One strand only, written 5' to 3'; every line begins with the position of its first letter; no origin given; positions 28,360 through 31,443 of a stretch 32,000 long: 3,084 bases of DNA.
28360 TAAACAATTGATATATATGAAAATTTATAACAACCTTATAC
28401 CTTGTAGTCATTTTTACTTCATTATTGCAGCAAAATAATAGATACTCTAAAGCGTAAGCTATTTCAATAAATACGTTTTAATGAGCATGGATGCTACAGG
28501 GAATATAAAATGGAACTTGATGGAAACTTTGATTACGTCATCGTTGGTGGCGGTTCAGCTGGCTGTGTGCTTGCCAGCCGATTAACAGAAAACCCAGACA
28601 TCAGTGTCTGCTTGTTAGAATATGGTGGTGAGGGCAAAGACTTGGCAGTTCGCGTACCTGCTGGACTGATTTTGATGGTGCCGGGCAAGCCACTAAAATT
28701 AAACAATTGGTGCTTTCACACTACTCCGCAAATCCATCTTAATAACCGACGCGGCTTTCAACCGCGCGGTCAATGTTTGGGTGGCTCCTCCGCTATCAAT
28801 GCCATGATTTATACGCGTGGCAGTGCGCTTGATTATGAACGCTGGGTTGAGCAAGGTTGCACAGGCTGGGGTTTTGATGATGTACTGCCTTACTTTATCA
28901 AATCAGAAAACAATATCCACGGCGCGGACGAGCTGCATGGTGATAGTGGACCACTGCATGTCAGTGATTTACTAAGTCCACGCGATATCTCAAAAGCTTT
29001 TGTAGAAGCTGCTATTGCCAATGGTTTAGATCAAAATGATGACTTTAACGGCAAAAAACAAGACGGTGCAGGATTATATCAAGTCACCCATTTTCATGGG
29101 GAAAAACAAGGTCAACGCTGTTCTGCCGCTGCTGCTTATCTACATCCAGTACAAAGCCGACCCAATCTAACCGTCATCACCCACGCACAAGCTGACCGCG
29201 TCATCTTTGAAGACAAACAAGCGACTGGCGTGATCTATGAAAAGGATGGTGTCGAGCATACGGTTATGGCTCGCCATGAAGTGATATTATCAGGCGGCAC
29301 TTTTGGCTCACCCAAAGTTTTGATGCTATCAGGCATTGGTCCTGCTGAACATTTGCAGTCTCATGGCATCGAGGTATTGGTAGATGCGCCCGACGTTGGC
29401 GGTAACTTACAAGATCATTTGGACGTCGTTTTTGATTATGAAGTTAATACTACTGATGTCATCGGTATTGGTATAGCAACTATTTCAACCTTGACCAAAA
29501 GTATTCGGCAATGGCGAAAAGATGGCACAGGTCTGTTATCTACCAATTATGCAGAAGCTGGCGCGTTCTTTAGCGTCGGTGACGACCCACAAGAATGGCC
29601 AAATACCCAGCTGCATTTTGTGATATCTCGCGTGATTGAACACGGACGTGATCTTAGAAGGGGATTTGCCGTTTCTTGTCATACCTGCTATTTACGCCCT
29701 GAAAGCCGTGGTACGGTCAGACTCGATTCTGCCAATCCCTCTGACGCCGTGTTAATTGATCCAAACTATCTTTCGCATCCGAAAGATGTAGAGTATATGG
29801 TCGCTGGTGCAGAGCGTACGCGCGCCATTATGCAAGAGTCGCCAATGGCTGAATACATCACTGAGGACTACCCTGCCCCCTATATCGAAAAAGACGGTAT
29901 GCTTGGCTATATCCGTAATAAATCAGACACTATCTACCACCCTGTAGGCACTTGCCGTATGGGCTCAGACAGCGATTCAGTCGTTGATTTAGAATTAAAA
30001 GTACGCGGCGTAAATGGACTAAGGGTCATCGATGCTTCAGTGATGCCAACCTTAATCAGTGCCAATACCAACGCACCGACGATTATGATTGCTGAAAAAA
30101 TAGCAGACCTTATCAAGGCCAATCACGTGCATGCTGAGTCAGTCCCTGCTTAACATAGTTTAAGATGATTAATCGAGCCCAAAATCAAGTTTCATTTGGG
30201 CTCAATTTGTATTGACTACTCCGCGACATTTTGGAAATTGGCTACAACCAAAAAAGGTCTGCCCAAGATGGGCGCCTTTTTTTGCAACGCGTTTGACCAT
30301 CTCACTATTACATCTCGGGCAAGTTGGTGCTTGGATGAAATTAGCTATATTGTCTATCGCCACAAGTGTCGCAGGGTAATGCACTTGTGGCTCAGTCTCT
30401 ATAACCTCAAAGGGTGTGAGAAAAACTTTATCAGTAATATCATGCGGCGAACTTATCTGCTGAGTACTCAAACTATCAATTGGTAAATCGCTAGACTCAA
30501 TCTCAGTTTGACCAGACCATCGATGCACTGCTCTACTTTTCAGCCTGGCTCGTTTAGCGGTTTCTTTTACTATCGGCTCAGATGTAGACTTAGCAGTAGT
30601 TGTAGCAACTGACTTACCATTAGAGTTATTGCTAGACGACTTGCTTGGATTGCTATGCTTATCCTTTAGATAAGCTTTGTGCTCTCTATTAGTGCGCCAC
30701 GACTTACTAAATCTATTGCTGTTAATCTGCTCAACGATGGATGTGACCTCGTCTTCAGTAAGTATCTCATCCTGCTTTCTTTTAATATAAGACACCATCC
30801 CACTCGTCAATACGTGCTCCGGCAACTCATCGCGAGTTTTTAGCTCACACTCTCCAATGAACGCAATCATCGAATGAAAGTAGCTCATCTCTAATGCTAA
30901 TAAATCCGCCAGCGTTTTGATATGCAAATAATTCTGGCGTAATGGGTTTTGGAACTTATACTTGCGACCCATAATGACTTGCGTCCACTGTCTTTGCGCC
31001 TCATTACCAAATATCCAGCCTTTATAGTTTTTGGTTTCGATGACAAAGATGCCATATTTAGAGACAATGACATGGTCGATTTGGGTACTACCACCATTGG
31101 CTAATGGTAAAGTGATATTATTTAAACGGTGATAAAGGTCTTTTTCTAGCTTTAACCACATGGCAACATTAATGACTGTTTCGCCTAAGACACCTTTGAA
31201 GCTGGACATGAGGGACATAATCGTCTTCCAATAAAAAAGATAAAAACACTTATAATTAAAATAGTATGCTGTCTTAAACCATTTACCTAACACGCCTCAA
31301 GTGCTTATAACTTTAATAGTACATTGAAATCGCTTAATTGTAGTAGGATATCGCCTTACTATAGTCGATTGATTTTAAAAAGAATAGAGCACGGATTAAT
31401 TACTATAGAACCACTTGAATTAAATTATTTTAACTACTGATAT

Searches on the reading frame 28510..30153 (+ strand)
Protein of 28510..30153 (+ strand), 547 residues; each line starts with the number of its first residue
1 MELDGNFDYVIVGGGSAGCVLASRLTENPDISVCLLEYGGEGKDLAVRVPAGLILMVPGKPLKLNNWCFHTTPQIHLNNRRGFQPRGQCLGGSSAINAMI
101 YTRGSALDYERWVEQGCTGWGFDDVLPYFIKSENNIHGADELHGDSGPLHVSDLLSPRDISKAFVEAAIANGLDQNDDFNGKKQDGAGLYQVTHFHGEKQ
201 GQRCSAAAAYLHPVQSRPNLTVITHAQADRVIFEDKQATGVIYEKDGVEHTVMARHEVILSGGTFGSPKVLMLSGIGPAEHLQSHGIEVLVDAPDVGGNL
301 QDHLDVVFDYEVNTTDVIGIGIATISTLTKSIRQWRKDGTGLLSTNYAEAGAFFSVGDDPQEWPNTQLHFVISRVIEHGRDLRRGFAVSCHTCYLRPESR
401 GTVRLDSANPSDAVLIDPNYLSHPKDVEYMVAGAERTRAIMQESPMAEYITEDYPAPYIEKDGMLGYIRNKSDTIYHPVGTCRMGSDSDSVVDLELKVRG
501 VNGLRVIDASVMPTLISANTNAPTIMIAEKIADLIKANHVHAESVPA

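Call 19: search_protein_families(library=pfam, proteins=[window:28510-30153:+], max_evalue=0.00001)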
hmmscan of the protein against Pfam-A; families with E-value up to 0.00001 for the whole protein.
window:28510-30153:+ (547 aa): 3 families
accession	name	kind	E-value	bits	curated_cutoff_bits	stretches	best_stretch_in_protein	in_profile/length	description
PF00732.25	GMC_oxred_N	-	2.8e-51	174.9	23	1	7-304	1-217/218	GMC oxidoreductase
PF05199.19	GMC_oxred_C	-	1.2e-38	133.3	24.6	1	397-528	1-139/139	GMC oxidoreductase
PF00890.30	FAD_binding_2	-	1e-07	32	20.4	0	211-267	145-206/414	FAD binding domain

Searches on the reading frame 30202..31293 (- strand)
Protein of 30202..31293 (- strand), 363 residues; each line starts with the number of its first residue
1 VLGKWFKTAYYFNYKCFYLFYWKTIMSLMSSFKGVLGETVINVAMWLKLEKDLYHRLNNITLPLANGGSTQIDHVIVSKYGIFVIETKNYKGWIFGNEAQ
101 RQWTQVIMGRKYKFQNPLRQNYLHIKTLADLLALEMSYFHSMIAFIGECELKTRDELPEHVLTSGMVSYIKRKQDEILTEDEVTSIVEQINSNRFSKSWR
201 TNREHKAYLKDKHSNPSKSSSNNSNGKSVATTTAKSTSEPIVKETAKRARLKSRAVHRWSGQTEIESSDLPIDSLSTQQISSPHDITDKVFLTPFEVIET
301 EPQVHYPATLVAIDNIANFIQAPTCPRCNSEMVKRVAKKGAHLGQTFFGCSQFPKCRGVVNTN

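Call 19: search_protein_families(library=pfam, proteins=[window:30202-31293:-], max_evalue=0.00001)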
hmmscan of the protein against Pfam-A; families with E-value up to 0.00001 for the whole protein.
window:30202-31293:- (363 aa): 2 families
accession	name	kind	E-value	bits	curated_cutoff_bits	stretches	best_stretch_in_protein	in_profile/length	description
PF08378.17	NERD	-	9.6e-31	107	22.1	1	34-145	2-110/111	Nuclease-related domain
PF01396.24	Zn_ribbon_Top1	-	6.3e-10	39.1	32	1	324-361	3-35/39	Topoisomerase DNA binding C4 zinc finger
